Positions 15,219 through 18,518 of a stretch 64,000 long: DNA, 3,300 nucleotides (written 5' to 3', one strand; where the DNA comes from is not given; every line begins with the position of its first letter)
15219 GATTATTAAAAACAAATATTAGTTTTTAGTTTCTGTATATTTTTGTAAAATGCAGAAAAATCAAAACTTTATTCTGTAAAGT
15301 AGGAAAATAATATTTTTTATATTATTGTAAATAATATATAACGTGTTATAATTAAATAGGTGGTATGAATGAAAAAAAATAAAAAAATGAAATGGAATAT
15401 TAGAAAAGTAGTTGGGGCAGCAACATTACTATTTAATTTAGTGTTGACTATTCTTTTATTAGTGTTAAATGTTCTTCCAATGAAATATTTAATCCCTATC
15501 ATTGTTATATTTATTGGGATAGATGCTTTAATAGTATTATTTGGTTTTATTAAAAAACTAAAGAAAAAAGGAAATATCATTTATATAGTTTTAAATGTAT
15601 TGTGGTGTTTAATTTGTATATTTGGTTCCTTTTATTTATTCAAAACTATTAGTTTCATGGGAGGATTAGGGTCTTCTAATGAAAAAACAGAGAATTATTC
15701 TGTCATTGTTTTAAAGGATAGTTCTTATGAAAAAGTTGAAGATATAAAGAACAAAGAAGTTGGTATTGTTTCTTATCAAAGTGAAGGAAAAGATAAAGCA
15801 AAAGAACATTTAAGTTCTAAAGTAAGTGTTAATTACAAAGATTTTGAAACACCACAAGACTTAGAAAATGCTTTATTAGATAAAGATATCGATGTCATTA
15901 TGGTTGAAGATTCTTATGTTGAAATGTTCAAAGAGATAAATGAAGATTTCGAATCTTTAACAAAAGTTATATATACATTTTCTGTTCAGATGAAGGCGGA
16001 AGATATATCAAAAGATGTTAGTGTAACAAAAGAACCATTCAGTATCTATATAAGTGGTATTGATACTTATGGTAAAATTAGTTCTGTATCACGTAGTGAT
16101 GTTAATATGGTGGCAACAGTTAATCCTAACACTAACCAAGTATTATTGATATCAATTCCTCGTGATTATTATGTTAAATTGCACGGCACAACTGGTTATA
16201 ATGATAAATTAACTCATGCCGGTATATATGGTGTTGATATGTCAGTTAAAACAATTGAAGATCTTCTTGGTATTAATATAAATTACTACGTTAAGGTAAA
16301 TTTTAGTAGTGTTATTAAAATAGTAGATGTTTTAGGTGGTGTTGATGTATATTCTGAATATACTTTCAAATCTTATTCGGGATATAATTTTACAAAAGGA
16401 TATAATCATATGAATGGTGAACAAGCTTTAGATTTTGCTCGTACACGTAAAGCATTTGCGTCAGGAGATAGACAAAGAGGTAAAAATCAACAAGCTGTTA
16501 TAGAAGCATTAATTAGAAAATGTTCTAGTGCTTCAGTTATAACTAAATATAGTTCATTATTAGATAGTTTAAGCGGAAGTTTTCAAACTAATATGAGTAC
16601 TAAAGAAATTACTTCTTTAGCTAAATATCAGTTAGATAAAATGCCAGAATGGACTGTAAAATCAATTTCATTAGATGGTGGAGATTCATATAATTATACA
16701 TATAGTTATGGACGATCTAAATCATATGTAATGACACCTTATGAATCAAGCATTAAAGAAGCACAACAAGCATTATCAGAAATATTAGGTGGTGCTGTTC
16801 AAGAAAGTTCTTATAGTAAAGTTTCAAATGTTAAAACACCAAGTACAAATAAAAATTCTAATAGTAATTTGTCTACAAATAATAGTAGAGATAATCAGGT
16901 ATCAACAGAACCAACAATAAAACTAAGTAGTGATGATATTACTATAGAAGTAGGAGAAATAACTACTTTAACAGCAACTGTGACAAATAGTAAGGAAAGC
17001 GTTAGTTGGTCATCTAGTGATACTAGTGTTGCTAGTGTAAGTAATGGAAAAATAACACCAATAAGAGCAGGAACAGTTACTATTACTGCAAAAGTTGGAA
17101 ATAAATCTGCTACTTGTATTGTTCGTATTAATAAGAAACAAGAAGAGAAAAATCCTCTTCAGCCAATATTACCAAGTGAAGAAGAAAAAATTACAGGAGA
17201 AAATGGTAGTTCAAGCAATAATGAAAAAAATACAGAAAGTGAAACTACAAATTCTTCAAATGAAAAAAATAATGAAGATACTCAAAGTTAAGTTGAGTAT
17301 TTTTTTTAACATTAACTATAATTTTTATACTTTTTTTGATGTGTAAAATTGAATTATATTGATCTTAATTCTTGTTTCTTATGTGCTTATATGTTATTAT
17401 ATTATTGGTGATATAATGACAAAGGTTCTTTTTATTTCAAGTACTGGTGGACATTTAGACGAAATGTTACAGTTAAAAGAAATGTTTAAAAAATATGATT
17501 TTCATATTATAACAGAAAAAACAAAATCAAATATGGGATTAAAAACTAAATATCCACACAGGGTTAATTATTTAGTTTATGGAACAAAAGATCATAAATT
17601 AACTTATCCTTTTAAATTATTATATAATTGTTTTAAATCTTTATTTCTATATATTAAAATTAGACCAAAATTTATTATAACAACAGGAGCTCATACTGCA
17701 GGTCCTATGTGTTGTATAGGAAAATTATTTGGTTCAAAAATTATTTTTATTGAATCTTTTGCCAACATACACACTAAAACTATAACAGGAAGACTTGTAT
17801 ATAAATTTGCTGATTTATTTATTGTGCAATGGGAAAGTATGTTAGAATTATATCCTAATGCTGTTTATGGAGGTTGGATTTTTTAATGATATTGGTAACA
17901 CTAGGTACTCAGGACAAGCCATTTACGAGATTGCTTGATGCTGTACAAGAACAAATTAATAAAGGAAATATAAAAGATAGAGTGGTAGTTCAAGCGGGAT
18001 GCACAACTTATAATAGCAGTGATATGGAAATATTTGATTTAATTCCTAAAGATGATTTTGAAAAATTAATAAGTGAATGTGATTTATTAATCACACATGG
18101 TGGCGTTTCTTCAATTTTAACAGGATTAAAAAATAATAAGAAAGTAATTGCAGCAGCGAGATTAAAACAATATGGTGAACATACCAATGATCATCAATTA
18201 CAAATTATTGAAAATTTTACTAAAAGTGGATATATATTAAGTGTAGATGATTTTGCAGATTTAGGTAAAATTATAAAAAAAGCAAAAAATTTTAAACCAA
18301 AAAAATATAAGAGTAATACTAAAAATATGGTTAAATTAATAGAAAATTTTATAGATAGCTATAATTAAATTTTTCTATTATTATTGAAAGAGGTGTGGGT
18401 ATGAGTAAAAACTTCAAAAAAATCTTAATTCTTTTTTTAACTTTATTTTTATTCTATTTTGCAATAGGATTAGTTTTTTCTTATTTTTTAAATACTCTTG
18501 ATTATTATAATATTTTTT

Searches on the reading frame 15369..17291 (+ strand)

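Call 50: search_protein_families(library=pfam, proteins=[window:15369-17291:+], max_evalue=0.0001)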
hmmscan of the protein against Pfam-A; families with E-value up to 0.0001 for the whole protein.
window:15369-17291:+ (640 aa): 3 families
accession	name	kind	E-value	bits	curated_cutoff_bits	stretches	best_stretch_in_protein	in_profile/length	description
PF03816.19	LytR_cpsA_psr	-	6.1e-45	153.5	24.6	1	242-386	1-149/150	LytR_cpsA_psr family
PF02368.24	Big_2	-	5.8e-07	29.8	22.8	1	517-585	5-79/79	Bacterial Ig-like domain (group 2)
PF22359.2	Big-like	-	4.4e-05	24.1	27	1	557-586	15-45/48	Bacterial Ig-like domain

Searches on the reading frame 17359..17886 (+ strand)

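Call 50: search_protein_families(library=pfam, proteins=[window:17359-17886:+], max_evalue=0.0001)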
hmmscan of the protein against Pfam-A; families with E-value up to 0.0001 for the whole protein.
window:17359-17886:+ (175 aa): 1 family
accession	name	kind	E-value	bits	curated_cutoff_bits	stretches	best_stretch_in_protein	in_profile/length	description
PF08660.17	Alg14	-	1.4e-17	64.7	27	1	82-173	73-170/171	Oligosaccharide biosynthesis protein Alg14 like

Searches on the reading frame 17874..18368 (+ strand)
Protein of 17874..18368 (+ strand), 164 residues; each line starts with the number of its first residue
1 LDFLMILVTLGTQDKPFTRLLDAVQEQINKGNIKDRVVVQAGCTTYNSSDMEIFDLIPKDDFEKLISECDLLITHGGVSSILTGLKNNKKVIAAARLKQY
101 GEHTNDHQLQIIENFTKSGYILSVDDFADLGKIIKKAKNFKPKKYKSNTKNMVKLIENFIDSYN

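Call 50: search_protein_families(library=pfam, proteins=[window:17874-18368:+], max_evalue=0.0001)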
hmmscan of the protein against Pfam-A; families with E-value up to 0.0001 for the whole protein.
window:17874-18368:+ (164 aa): 1 family
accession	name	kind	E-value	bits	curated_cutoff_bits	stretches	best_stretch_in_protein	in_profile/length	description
PF04101.22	Glyco_tran_28_C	-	5.4e-08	33.5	22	1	5-151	1-154/166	Glycosyltransferase family 28 C-terminal domain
